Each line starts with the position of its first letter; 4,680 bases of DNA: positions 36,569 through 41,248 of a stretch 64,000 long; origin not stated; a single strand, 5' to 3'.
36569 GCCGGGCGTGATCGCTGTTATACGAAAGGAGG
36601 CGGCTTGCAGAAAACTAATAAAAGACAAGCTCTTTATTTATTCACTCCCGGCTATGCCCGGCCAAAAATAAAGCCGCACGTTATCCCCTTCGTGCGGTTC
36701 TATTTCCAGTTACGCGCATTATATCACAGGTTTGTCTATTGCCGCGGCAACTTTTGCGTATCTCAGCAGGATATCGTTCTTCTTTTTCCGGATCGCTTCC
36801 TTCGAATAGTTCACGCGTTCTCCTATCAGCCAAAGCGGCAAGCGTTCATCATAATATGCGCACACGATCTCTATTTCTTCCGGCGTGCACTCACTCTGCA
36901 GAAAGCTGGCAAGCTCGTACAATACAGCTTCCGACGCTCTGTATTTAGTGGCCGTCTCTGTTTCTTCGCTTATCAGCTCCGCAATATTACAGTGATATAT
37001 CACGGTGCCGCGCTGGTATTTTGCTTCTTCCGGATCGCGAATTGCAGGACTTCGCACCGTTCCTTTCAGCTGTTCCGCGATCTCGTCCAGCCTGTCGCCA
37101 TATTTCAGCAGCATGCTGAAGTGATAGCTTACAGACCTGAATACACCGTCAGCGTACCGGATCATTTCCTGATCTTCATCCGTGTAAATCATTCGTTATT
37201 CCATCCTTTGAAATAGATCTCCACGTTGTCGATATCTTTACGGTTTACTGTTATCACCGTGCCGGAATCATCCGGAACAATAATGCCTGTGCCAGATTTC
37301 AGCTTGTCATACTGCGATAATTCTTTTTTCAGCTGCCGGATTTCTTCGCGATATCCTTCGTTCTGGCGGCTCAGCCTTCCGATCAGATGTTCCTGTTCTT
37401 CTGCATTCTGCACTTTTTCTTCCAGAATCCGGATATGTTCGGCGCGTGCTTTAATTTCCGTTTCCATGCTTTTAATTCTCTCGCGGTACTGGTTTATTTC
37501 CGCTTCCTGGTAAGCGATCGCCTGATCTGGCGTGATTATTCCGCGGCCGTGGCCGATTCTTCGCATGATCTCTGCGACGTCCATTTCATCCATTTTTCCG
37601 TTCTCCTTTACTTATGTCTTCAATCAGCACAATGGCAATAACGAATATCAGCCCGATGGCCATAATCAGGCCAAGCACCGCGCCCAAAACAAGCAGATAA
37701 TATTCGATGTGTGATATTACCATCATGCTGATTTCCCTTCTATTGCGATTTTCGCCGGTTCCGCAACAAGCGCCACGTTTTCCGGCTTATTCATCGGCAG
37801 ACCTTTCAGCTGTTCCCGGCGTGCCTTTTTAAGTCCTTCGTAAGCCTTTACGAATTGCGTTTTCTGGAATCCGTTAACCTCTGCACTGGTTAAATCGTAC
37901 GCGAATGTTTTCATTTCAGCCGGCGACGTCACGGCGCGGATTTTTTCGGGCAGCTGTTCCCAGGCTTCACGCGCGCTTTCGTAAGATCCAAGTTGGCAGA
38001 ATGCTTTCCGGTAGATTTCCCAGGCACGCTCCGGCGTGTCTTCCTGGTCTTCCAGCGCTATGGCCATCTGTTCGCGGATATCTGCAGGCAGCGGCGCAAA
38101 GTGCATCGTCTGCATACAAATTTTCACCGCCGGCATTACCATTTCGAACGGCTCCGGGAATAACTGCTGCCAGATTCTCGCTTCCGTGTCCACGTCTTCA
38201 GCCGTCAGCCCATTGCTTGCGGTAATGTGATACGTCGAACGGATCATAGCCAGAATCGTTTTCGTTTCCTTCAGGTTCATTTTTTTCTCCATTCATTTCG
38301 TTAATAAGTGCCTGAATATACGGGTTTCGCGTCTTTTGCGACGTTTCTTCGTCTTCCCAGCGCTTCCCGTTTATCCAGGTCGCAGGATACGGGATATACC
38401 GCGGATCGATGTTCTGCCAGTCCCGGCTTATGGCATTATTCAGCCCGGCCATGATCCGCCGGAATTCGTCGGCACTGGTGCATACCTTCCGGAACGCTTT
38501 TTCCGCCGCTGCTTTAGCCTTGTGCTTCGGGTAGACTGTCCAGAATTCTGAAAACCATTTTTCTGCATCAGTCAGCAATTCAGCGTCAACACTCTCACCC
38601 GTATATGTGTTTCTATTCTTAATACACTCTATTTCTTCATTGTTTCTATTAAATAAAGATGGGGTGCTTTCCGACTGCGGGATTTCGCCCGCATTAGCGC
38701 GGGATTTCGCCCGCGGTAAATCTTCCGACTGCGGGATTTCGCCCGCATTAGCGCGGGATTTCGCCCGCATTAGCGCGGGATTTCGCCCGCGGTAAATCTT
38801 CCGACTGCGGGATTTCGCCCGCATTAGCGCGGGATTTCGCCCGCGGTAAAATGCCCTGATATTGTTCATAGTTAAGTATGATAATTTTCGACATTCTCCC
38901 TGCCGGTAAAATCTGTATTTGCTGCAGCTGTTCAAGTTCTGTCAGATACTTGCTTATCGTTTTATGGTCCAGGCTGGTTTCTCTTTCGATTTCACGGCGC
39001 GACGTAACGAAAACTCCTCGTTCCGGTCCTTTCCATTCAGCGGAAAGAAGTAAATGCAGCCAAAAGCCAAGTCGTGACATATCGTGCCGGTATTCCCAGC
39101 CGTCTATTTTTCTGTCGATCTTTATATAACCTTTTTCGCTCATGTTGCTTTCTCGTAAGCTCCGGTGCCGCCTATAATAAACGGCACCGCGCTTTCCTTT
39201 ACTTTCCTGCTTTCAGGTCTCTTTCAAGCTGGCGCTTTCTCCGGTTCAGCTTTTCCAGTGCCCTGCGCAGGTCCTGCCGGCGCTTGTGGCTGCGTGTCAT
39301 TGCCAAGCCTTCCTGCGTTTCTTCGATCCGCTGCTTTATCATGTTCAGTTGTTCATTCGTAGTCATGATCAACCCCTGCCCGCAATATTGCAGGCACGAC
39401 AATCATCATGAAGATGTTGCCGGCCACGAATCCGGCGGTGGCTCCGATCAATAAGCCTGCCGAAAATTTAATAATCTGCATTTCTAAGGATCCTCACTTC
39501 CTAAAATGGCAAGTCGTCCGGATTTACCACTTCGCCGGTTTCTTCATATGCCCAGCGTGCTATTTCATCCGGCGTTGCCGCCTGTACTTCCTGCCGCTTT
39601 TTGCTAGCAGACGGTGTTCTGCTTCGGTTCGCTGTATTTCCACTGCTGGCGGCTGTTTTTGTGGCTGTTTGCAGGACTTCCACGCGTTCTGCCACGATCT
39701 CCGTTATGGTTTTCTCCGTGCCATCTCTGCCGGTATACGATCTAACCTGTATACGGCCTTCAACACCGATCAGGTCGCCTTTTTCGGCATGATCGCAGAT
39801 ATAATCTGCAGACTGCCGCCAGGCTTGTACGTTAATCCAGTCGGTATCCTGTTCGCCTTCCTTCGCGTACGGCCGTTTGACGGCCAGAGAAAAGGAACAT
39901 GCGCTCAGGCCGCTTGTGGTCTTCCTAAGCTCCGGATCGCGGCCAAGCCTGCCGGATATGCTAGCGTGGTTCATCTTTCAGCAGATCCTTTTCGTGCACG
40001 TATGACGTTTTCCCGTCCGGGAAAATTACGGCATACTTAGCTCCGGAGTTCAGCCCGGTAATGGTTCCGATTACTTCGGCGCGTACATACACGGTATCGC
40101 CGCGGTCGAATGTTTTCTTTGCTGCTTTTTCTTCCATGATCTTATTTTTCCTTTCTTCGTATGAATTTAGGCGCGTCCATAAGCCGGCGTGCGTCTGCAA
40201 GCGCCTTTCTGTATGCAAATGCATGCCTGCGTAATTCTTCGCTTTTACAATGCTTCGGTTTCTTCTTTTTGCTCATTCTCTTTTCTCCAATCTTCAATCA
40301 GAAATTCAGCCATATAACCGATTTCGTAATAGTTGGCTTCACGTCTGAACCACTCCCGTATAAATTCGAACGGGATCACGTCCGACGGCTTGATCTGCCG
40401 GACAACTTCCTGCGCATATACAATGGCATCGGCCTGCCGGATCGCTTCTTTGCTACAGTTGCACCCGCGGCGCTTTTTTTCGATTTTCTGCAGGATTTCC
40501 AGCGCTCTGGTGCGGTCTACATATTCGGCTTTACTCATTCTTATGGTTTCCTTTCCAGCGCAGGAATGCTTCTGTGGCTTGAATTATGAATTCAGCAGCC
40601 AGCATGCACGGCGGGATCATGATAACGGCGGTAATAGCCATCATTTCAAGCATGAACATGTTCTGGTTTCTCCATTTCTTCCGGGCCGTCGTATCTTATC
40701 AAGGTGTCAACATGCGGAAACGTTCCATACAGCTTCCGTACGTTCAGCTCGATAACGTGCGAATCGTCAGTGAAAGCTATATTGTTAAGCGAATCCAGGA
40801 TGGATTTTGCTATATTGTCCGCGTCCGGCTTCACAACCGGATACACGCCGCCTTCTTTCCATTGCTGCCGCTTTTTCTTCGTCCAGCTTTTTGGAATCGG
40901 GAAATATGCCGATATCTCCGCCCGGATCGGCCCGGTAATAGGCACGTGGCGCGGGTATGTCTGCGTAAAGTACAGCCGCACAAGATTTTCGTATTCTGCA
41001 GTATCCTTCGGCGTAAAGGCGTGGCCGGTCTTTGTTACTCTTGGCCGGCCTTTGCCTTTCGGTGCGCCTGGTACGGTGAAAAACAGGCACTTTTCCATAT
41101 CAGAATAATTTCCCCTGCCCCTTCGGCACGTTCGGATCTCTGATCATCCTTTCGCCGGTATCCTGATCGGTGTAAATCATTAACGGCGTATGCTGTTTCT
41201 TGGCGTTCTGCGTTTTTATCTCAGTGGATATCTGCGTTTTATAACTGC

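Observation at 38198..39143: Replication initiator switched off by one extra 22-bp iteron unit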

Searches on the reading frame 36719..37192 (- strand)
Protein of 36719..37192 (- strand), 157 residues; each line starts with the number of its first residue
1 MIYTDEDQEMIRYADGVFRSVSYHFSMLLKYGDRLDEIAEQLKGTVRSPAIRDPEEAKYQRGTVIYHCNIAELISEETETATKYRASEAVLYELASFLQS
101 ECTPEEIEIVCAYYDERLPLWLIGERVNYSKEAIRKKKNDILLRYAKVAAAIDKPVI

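Call 8: search_protein_families(library=phrogs, proteins=[window:36719-37192:-], max_evalue=0.001)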
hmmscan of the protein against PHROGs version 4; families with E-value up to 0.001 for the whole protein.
window:36719-37192:- (157 aa): 1 family
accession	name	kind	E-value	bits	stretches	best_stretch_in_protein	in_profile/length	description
phrog_36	-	transcription regulation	3.2e-07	31.2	1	50-149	89-187/220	transcriptional regulator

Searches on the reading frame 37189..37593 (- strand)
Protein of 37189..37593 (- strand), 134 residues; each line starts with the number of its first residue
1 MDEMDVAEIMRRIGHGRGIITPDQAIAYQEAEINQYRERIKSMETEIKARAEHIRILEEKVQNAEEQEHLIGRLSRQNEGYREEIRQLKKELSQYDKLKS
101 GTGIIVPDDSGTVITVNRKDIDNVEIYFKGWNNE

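Call 8: search_protein_families(library=phrogs, proteins=[window:37189-37593:-], max_evalue=0.001)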
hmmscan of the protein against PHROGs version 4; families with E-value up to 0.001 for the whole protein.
window:37189-37593:- (134 aa): 1 family
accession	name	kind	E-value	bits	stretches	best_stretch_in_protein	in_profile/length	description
phrog_1400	-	moron, auxiliary metabolic gene and host takeover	1.9e-05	25.7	1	27-107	122-195/251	Srd anti-sigma factor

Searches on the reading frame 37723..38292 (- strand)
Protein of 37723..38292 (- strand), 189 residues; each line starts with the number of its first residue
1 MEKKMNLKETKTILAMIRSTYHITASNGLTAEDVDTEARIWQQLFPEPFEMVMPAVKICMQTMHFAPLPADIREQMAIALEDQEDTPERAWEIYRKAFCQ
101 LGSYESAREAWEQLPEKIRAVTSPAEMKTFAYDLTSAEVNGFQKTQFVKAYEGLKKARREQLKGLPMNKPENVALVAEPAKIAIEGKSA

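Call 6: search_protein_families(library=pfam, proteins=[window:37723-38292:-], max_evalue=0.01)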
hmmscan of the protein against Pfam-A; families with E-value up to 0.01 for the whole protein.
window:37723-38292:- (189 aa): 0 families

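Call 8: search_protein_families(library=phrogs, proteins=[window:37723-38292:-], max_evalue=0.001)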
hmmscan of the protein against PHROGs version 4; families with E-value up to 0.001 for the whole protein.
window:37723-38292:- (189 aa): 3 families
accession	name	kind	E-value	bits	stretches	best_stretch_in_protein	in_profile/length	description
phrog_9804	-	unknown function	1.3e-19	71.8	1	5-177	1-172/214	-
phrog_10105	-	unknown function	5e-06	27.2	1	41-161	33-148/210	-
phrog_2289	-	DNA, RNA and nucleotide metabolism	0.00014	23.2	1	5-121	1-107/116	helicase loader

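Call 9: search_protein_families(library=ncbifam, proteins=[window:37723-38292:-], max_evalue=0.01)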
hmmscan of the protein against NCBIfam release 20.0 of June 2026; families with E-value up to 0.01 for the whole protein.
window:37723-38292:- (189 aa): 0 families

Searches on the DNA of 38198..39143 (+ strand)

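Call 11: search_dna_similar(query=window:38198-39143:+, collection=phages, mode=distant)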
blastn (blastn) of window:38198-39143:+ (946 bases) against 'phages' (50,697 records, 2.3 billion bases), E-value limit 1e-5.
No match.

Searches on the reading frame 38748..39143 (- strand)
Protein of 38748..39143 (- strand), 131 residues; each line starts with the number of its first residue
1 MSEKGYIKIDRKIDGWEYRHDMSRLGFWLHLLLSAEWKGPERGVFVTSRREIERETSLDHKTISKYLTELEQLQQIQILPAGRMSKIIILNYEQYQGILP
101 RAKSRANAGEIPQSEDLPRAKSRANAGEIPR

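Call 6: search_protein_families(library=pfam, proteins=[window:38748-39143:-], max_evalue=0.01)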
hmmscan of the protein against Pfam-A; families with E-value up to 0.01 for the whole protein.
window:38748-39143:- (131 aa): 1 family
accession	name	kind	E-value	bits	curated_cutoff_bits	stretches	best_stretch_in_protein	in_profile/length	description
PF16821.10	C_Hendra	-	0.0085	16.4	30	0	48-119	55-123/153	C protein from hendra and measles viruses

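Call 19: find_encoding_contigs(protein=window:38748-39143:-, flank=10000, max_places=10)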
Protein window:38748-39143:- (131 aa): no gene with exactly this product is on record in the collection.

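Call 33: list_cluster_members(proteins=[P0001, P0002, P0003, window:38748-39143:-])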
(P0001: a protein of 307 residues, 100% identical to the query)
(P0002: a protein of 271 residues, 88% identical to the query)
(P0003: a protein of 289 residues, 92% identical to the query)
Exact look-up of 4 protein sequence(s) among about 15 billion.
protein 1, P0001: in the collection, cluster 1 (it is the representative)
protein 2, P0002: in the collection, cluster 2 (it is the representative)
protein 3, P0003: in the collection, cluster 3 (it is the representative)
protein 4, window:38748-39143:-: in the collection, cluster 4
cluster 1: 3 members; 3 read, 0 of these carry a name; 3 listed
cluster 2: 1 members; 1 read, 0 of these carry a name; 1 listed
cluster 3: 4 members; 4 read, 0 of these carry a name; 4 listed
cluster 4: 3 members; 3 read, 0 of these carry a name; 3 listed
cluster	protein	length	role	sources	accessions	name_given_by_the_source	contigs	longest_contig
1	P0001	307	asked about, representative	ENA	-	-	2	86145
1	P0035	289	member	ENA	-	-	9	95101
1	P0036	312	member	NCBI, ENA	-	-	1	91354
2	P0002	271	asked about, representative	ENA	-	-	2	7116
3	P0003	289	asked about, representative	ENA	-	-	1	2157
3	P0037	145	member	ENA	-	-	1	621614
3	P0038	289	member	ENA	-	-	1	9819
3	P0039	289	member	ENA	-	-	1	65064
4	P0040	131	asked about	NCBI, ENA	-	-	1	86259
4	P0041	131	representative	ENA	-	-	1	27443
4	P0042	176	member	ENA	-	-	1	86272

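Call 36: find_encoding_contigs(protein=P0042, flank=3000, max_places=4)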
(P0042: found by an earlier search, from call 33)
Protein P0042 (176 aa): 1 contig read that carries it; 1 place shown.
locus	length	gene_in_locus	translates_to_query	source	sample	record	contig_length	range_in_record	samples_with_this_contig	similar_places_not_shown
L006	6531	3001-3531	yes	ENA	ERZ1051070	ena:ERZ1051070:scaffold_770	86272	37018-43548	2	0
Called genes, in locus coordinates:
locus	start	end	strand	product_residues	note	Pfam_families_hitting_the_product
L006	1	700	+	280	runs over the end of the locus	PF03837:RecT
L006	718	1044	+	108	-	-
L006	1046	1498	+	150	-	PF05866:RusA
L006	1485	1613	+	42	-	-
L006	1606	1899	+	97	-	-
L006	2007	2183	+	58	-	-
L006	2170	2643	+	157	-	PF00436:SSB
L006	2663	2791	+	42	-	-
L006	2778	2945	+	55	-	-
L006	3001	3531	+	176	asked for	-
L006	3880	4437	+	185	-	-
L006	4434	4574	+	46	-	-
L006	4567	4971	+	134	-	-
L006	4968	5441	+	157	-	-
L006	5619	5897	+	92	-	PF01844:HNH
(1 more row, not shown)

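Call 37: find_encoding_contigs(protein=P0041, flank=3000, max_places=4)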
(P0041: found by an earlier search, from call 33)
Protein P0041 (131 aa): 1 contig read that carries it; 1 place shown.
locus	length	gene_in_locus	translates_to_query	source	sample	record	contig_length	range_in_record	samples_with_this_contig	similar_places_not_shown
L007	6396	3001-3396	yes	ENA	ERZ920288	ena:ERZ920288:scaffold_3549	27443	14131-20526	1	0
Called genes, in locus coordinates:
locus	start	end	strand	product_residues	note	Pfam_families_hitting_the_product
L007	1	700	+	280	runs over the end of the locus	PF03837:RecT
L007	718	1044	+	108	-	-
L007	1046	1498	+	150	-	PF05866:RusA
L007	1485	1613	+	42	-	-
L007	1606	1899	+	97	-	-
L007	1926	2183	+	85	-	-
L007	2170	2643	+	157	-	PF00436:SSB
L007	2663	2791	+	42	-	-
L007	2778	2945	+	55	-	-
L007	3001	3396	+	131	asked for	-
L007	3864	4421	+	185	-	-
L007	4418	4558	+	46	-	-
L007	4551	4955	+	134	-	-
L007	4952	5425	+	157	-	-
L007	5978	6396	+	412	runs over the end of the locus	PF02195:ParB_N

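Call 40: find_encoding_contigs(protein=P0036, flank=3000, max_places=4)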
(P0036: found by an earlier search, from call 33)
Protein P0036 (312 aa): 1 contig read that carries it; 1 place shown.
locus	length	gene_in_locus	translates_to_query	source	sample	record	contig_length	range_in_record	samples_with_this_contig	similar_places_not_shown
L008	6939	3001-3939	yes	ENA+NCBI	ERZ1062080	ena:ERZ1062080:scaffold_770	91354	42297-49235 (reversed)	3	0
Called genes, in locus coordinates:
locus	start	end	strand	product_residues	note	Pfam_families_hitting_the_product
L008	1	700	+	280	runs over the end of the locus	PF03837:RecT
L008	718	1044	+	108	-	-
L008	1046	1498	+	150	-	PF05866:RusA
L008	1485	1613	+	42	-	-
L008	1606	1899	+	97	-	-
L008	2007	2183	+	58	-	-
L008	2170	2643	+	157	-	PF00436:SSB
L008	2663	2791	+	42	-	-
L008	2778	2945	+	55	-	-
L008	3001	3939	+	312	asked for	-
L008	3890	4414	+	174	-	-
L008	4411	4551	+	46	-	-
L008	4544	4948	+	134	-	-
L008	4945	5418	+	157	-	-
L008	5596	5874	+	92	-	PF01844:HNH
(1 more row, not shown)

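Call 41: find_encoding_contigs(protein=P0035, flank=3000, max_places=10)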
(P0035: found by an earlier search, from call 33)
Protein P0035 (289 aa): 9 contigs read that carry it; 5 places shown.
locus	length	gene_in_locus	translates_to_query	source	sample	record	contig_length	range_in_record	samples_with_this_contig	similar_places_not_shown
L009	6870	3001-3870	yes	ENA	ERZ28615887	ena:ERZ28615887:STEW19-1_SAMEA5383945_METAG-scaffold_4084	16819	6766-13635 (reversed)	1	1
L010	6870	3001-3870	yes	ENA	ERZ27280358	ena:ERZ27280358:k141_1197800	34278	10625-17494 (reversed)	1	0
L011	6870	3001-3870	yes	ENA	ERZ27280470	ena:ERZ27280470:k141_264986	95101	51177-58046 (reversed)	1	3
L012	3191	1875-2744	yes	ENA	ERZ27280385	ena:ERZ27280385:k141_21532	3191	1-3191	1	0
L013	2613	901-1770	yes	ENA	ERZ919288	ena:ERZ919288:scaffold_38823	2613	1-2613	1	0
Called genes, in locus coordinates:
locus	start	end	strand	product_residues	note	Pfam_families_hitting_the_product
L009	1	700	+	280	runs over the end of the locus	PF03837:RecT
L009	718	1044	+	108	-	-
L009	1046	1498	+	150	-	PF05866:RusA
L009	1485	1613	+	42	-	-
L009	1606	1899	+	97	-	-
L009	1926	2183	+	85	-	-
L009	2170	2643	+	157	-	PF00436:SSB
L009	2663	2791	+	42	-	-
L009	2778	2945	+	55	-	-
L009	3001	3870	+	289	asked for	-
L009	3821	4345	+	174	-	-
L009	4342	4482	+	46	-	-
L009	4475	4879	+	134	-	-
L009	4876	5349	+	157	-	-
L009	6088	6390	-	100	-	-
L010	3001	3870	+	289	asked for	-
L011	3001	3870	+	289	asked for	-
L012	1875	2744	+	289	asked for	-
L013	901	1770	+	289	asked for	-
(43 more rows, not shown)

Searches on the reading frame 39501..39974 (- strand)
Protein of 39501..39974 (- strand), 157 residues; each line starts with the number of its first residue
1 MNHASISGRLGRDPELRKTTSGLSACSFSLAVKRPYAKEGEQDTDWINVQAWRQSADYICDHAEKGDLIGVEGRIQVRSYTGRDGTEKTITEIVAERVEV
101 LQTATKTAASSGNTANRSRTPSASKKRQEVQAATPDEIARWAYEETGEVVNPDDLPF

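Call 6: search_protein_families(library=pfam, proteins=[window:39501-39974:-], max_evalue=0.01)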
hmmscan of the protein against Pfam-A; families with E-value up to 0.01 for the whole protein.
window:39501-39974:- (157 aa): 3 families
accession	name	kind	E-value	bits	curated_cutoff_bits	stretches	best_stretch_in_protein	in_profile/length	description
PF00436.31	SSB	-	2.9e-30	104.8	26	1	1-100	1-103/104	Single-strand binding protein family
PF01336.31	tRNA_anti-codon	-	0.00033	21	27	1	43-101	25-75/75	OB-fold nucleic acid binding domain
PF16976.10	RcpC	-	0.0024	18.2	28.8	1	79-138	40-97/114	Flp pilus assembly protein RcpC/CpaB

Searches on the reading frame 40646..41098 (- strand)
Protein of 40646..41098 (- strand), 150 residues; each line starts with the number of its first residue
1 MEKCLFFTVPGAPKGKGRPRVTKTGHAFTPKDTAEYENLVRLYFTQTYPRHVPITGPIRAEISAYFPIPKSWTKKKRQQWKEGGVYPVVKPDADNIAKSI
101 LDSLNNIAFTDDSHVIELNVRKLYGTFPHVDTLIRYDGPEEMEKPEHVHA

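Call 8: search_protein_families(library=phrogs, proteins=[window:40646-41098:-], max_evalue=0.001)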
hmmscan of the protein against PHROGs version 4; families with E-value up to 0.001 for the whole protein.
window:40646-41098:- (150 aa): 3 families
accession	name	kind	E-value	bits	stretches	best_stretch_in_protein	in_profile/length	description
phrog_140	-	DNA, RNA and nucleotide metabolism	8.3e-45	154.1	1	3-131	37-162/219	RusA-like Holliday junction resolvase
phrog_34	-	DNA, RNA and nucleotide metabolism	1.6e-06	29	1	26-125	98-179/259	RusA-like Holliday junction resolvase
phrog_3055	-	DNA, RNA and nucleotide metabolism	1.7e-05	25.3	1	88-124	159-195/233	RusA-like Holliday junction resolvase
